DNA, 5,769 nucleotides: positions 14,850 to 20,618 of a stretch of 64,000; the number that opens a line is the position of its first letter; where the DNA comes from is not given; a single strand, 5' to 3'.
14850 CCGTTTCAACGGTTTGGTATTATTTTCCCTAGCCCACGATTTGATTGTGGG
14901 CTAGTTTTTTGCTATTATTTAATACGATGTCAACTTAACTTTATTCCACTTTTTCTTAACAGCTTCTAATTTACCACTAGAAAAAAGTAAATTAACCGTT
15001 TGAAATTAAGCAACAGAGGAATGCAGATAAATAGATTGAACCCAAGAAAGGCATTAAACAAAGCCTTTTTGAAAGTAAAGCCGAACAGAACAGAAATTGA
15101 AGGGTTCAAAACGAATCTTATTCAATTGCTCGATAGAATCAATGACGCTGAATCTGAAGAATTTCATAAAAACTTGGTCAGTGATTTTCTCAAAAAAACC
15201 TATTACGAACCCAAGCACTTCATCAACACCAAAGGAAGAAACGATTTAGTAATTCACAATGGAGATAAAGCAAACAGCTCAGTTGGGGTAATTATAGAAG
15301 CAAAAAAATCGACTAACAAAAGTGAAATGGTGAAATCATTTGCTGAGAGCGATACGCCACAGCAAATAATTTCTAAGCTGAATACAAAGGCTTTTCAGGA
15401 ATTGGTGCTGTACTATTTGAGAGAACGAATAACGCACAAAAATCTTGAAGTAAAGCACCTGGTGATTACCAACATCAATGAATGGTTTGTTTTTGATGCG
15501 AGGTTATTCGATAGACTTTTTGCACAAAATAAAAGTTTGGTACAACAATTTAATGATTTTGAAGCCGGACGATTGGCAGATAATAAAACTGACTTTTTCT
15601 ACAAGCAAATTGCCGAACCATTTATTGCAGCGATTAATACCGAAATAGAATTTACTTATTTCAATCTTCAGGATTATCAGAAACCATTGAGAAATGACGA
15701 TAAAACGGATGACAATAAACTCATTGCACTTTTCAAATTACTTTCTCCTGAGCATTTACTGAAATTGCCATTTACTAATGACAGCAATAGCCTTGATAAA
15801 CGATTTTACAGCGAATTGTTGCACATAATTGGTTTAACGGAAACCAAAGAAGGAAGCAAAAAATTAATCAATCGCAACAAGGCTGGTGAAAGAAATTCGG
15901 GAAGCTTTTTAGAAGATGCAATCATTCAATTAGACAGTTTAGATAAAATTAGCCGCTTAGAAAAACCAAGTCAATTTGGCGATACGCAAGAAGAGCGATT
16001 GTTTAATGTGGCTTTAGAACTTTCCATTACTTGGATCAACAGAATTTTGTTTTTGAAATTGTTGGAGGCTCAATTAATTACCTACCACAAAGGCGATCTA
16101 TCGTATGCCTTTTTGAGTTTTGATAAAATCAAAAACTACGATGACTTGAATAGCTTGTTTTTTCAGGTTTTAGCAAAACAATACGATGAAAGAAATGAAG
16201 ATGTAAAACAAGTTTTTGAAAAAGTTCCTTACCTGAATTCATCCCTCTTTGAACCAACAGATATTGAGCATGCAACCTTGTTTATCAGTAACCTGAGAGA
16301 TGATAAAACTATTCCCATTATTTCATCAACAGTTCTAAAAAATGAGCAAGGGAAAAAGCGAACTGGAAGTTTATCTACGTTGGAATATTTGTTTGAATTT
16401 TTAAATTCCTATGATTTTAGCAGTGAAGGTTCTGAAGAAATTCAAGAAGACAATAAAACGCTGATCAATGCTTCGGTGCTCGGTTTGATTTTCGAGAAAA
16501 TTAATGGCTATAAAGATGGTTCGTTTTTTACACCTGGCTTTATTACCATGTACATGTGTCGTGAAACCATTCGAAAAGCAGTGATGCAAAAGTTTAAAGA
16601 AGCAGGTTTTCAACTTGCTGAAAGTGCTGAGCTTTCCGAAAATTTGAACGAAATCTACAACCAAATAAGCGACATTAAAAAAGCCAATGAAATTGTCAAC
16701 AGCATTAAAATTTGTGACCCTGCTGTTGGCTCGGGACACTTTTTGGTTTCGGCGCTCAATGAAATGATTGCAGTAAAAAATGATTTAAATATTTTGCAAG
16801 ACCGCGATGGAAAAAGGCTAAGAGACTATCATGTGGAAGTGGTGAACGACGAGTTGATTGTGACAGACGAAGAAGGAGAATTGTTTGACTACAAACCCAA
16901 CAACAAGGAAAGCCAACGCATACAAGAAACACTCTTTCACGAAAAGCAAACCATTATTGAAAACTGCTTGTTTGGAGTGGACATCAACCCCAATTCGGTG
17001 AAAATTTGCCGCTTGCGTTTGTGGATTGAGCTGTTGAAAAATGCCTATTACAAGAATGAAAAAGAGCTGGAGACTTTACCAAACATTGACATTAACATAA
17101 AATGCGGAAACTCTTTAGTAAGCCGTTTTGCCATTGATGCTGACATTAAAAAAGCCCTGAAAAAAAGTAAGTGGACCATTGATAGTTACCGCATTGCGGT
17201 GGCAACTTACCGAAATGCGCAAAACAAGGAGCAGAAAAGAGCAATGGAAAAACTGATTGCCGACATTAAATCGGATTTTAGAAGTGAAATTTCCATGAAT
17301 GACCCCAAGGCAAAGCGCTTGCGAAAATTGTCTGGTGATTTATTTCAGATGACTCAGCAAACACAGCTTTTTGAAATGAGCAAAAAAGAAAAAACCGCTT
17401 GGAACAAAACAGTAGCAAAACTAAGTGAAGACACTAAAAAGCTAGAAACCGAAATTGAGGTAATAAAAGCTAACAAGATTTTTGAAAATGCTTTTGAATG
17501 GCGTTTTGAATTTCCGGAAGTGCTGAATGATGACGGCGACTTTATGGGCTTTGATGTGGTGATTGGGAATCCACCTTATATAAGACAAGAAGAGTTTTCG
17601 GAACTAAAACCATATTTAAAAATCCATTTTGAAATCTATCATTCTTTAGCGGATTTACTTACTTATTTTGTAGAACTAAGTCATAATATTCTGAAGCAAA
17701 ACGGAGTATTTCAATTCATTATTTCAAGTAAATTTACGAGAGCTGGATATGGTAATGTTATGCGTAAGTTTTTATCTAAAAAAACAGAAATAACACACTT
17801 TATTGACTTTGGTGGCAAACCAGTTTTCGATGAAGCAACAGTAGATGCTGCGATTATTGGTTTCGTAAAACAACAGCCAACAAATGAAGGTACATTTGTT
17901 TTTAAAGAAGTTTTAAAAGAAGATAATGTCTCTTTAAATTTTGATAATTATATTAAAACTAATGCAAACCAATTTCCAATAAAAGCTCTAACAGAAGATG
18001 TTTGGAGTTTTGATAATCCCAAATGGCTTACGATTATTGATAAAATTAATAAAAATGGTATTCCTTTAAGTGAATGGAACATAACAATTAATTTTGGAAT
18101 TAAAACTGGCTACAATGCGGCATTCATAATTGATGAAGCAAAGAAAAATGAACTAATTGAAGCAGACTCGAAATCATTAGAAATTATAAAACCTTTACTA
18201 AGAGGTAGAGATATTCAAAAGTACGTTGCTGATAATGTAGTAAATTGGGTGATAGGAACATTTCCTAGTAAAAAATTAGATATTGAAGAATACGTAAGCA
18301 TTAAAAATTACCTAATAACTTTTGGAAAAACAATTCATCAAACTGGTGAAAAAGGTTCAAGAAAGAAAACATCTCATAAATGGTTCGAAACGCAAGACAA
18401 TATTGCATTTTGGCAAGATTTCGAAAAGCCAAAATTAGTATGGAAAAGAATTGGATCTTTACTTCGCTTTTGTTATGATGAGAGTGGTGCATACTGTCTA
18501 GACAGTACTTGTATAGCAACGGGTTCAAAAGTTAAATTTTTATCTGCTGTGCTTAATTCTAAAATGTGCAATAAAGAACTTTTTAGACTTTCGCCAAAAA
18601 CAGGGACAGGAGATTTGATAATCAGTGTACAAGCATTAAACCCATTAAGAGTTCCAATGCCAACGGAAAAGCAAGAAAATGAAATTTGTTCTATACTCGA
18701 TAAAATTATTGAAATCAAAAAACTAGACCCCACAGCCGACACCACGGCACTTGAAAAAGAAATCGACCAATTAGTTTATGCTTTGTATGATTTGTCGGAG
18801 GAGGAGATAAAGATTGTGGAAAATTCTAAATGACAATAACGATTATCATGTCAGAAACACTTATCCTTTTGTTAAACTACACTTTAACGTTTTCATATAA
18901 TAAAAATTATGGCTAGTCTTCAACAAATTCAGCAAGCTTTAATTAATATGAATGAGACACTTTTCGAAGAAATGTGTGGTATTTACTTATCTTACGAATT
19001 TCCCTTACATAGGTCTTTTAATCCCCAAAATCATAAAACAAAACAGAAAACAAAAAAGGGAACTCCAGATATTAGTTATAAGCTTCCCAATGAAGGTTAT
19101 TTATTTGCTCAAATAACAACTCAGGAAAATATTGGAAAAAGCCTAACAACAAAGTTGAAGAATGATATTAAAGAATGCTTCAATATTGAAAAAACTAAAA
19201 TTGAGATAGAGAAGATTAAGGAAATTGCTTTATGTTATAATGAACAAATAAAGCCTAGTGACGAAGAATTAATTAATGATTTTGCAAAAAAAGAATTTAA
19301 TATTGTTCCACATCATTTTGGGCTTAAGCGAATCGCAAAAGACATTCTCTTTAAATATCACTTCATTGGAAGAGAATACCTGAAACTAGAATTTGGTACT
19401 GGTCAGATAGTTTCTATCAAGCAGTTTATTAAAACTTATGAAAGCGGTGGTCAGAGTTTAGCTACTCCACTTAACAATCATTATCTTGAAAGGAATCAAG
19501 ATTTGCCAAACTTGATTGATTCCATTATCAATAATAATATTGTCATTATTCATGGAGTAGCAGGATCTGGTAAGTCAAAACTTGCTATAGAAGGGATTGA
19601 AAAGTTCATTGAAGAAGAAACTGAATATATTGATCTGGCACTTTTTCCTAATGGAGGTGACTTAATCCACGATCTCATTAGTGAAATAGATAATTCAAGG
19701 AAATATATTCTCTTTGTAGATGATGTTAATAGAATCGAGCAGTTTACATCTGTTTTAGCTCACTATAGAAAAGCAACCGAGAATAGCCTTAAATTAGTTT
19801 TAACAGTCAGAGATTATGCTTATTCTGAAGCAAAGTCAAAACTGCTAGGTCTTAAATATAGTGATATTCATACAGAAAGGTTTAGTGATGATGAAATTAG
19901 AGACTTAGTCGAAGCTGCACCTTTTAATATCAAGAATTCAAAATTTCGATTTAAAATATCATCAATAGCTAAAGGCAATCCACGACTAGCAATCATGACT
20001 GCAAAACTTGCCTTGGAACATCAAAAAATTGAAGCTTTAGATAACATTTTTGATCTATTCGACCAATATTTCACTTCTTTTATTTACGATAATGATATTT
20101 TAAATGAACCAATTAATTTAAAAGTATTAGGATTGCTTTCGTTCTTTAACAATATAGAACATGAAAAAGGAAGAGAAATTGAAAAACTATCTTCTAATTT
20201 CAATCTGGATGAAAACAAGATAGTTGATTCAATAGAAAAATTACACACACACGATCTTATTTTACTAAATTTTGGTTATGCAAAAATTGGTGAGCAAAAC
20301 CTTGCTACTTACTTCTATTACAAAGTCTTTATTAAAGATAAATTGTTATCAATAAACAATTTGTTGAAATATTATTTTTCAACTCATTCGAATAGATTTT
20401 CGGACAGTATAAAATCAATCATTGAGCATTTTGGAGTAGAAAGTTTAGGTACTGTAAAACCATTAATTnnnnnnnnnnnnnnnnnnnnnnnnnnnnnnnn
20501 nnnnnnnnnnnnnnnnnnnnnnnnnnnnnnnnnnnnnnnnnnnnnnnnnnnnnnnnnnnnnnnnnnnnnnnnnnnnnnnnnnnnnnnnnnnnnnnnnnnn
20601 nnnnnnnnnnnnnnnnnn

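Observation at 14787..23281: Type IIG RM plus giant STAND NTPase cassette wedged between katG and a yciH-like gene: candidate composite defence module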

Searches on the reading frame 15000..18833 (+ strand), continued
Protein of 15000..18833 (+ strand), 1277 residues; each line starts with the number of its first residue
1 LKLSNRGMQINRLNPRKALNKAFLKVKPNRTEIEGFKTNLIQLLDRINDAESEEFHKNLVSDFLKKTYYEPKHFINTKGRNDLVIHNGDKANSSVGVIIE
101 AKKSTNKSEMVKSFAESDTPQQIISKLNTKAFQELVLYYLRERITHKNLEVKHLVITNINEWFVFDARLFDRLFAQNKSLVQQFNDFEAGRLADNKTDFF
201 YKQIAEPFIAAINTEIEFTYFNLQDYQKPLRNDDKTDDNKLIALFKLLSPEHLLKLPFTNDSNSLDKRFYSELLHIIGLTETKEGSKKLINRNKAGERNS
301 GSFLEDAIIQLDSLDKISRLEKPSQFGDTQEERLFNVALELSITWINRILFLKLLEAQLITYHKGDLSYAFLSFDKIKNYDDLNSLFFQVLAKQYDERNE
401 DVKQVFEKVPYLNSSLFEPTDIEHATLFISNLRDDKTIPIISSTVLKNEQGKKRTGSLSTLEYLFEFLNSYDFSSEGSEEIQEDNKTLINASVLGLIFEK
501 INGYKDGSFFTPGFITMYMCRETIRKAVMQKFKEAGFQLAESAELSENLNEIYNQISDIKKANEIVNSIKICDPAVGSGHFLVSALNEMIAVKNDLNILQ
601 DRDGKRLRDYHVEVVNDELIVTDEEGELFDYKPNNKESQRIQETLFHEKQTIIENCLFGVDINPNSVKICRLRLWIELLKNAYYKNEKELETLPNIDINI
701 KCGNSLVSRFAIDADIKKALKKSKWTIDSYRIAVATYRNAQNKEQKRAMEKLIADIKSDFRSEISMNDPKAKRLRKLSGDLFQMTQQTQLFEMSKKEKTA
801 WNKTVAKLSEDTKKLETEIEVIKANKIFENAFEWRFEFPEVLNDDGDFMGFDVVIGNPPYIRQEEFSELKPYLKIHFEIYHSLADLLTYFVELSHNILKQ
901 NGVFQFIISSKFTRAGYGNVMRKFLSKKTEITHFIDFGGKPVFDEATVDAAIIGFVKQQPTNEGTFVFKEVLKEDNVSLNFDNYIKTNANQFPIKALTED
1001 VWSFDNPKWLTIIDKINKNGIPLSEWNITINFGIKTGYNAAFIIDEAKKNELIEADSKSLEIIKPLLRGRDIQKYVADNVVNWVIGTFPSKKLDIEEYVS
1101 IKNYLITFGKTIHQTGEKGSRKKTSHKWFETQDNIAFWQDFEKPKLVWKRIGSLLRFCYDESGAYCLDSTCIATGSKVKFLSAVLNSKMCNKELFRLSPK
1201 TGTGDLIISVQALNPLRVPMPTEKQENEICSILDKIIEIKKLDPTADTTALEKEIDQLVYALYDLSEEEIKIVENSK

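Call 93: search_dna_similar(query=window:15021-18830:+, collection=plasmids, mode=protein, max_rows=10)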
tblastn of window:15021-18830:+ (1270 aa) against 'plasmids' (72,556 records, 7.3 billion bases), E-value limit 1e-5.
Records with a match: 292; places in all: 326; records where one place covers at least 80% of the query: 2.
Best place of each record, by identity: <60% 292.
By first word of the organism name: Borreliella 41; Escherichia 17; Haloarcula 12; Pseudosulfitobacter 12; Halorussus 12; Nostoc 10; Acinetobacter 10; Sinorhizobium 8; Halobacterium 8; Xanthomonas 8; and 88 more.
By predicted mobility (MOB-suite, as given by PLSDB): non-mobilizable 202; conjugative 52; mobilizable 38.
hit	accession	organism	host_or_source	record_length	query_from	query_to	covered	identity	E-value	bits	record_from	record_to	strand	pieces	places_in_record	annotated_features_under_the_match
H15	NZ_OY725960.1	Bacteroides finegoldii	-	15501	6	1179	92%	48.8%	0e+0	1077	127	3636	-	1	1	Eco57I restriction-modification methylase domain-containing protein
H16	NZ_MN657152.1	Arthrobacter sp.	-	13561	1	953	75%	43.4%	0e+0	687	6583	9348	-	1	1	TaqI-like C-terminal specificity domain-containing protein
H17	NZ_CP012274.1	Pediococcus damnosus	bottled beer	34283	1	953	75%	42.4%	0e+0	677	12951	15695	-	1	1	TaqI-like C-terminal specificity domain-containing protein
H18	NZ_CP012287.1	Pediococcus damnosus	brewing yeast sample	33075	1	953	75%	42.4%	0e+0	677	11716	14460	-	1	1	TaqI-like C-terminal specificity domain-containing protein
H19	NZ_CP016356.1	Lacticaseibacillus paracasei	cell culture,starter culture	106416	1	953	75%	42.3%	0e+0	676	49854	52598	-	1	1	TaqI-like C-terminal specificity domain-containing protein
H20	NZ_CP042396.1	Leuconostoc citreum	cell culture,kimchi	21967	6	1214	95%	33.0%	1e-168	565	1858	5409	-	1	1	DNA methyltransferase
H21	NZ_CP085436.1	Priestia megaterium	single cell,soil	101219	1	946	74%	41.9%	0e+0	660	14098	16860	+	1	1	TaqI-like C-terminal specificity domain-containing protein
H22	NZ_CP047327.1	Enterococcus faecium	animal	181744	1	953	75%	41.6%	0e+0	650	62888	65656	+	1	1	TaqI-like C-terminal specificity domain-containing protein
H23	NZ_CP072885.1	Enterococcus faecium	stream/river surface water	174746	1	953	75%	41.6%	0e+0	650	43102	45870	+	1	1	TaqI-like C-terminal specificity domain-containing protein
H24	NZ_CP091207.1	Enterococcus faecium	Homo sapiens,whole organism,fecal sample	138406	1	953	75%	41.5%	0e+0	649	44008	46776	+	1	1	TaqI-like C-terminal specificity domain-containing protein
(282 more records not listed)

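Call 94: search_solved_structures(query=window:15021-18830:+, max_evalue=0.001)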
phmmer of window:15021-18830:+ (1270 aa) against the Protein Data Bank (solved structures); distinct sequences matched with E-value up to 0.001: 6.
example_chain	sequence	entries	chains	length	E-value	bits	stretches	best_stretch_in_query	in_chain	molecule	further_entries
7qw5_A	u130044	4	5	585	3.3e-12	48.2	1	843-1259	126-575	Modification methylase BseCI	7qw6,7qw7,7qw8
8cxz_A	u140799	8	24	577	3.4e-12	48.1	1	843-1156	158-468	Site-specific DNA-methyltransferase (adenine-specific)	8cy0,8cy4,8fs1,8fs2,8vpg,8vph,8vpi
7lni_A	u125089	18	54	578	4.6e-12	47.7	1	843-1156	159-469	Site-specific DNA-methyltransferase (adenine-specific)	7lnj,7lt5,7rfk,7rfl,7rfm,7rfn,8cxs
8c45_A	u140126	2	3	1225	2.2e-09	38.8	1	501-602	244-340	site-specific DNA-methyltransferase (adenine-specific)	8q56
9ewz_C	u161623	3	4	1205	2.7e-08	35.2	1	501-588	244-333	Adenine-specific methyltransferase BrxX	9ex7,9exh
8zek_A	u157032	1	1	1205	2.7e-08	35.2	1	501-588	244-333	site-specific DNA-methyltransferase (adenine-specific)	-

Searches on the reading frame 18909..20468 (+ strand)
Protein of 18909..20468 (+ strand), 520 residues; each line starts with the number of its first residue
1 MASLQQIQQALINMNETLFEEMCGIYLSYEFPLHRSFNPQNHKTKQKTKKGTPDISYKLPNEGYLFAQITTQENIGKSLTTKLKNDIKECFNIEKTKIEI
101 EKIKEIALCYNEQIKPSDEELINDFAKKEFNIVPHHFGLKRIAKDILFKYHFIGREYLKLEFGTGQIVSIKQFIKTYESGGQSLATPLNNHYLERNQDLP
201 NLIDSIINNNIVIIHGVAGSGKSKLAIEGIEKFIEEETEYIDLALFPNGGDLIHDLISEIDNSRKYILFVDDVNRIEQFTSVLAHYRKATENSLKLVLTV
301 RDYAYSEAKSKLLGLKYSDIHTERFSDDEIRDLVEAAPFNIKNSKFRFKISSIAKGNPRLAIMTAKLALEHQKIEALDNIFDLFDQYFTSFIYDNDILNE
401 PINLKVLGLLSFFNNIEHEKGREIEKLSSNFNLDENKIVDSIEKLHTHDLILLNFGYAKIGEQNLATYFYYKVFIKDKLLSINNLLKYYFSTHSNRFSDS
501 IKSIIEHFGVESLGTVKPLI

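Call 33: predict_structure(alignment_id=A2)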
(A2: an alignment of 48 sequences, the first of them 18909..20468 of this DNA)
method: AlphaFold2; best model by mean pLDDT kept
length: 520 residues; sequences in the alignment: 48
mean_pLDDT: 81.1   pTM: 0.69
mean pLDDT of the five models: 81.1, 81.1, 81.0, 80.0, 78.1
residues with pLDDT >= 90: 129; 70-90: 309; 50-70: 63; < 50: 19
segments of 3 or more residues with pLDDT < 50: 39-51
pLDDT, mean of each block of 10 residues (from residue 1): 85 87 84 58 33 71 86 67 89 83 91 88 94 92 89 85 81 74 55 75 94 86 89 86 79 82 90 79 90 91 85 91 86 81 87 76 77 73 60 64 92 82 88 92 81 76 76 90 90 83 77 76
secondary structure, 60 per line:
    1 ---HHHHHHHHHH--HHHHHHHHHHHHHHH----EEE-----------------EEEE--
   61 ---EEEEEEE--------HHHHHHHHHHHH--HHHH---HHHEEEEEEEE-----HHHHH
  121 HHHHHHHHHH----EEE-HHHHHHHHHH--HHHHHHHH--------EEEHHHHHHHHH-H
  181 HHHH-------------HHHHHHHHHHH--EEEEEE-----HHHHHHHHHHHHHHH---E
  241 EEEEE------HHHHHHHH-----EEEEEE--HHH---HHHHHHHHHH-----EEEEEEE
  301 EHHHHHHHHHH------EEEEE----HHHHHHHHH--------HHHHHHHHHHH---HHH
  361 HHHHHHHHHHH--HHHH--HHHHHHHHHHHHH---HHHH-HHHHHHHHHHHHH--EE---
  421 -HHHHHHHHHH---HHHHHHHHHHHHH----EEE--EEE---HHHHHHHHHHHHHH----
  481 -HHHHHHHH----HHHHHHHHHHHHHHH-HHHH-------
elements in order: H4-13 H16-30 E35-37 E55-58 E64-70 H79-90 H93-96 E103-110 H116-130 E135-137 H139-148 H151-158 E167-169 H170-178 H180-184 H198-208 E211-216 H222-236 E240-245 H252-259 E265-270 H279-288 E294-301 H302-311 E318-322 H327-335 H344-354 H358-371 H374-377 H380-392 H396-399 H401-413 H422-431 H435-447 E452-454 E457-459 H463-476 H482-489 H494-508 H510-513

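Call 36: fold_search(model_id=the predicted structure, library=pdb)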
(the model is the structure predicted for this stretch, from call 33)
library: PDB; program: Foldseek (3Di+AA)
matches with E <= 10: 1631; with E <= 0.001: 649
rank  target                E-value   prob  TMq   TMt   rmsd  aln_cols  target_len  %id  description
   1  8dgf_B                7.2e-11  1.00  0.31  0.13  19.2       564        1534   13  Avs4 bound to phage PhiV-1 portal (released 2022-08-03)
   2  8dgf_A                9.3e-11  1.00  0.29  0.13  15.4       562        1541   13  Avs4 bound to phage PhiV-1 portal (released 2022-08-03)
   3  9jap_A                3.4e-09  1.00  0.27  0.19  19.8       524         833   14  Helical structure of EfAvs5(SIR2-STAND) (released 2025-03-19)
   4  2fna_A                5.7e-09  1.00  0.29  0.41  12.0       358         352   14  Crystal structure of an archaeal aaa+ atpase (sso1545) from sulfolobus solfataricus p2 at 2.00 A resolution (released 2006-02-07)
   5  7jgr_A                5.9e-08  1.00  0.29  0.36  12.8       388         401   12  Structure of Drosophila ORC bound to DNA (84 bp) and Cdc6 (released 2020-09-09)
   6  2qen                  1.2e-07  1.00  0.30  0.42  10.8       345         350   14  The walker-type atpase paby2304 of pyrococcus abyssi (released 2008-07-01)
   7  7jk6_A                1.5e-07  1.00  0.28  0.38  12.8       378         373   12  Structure of Drosophila ORC in the active conformation (released 2020-09-09)
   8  7dfv_B                2.5e-07  1.00  0.31  0.31  15.5       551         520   12  Cryo-EM structure of plant NLR RPP1 tetramer core part (released 2020-12-16)
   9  9nm1_D                4.2e-07  1.00  0.26  0.25  16.5       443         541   13  Y20S (Sec18-Sec17-Sec9-Sso1-Snc1) EDTA - All Merge (Class 9, focused on D1/D2) (released 2025-10-01)
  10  9nlu_D                5.0e-07  1.00  0.26  0.19  16.3       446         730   13  Y20S (Sec18-Sec17-Sec9-Sso1-Snc1) EDTA - Class 5 (released 2025-10-01)
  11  8s0e_G                6.8e-07  1.00  0.30  0.43  12.2       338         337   10  H. sapiens OCCM bound to double stranded DNA (released 2024-10-02)
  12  9crx_A                6.8e-07  1.00  0.30  0.31  17.2       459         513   15  Y20S (Sec18-Sec17-Sec9-Sso1-Snc1) EDTA - Class 3 (released 2025-10-01)
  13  9ng2_F                7.1e-07  1.00  0.28  0.30  17.3       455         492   13  Y20S (Sec18-Sec17-Sec9-Sso1-Snc1) EDTA - Class 4 (released 2025-10-01)
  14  9nlw_B                7.5e-07  1.00  0.26  0.19  19.8       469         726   11  Y20S (Sec18-Sec17-Sec9-Sso1-Snc1) EDTA - Class 6 (released 2025-10-01)
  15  2qby_A                7.9e-07  1.00  0.33  0.45  10.7       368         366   12  Crystal structure of a heterodimer of Cdc6/Orc1 initiators bound to origin DNA (from S. solfataricus) (released 2007-09-11)
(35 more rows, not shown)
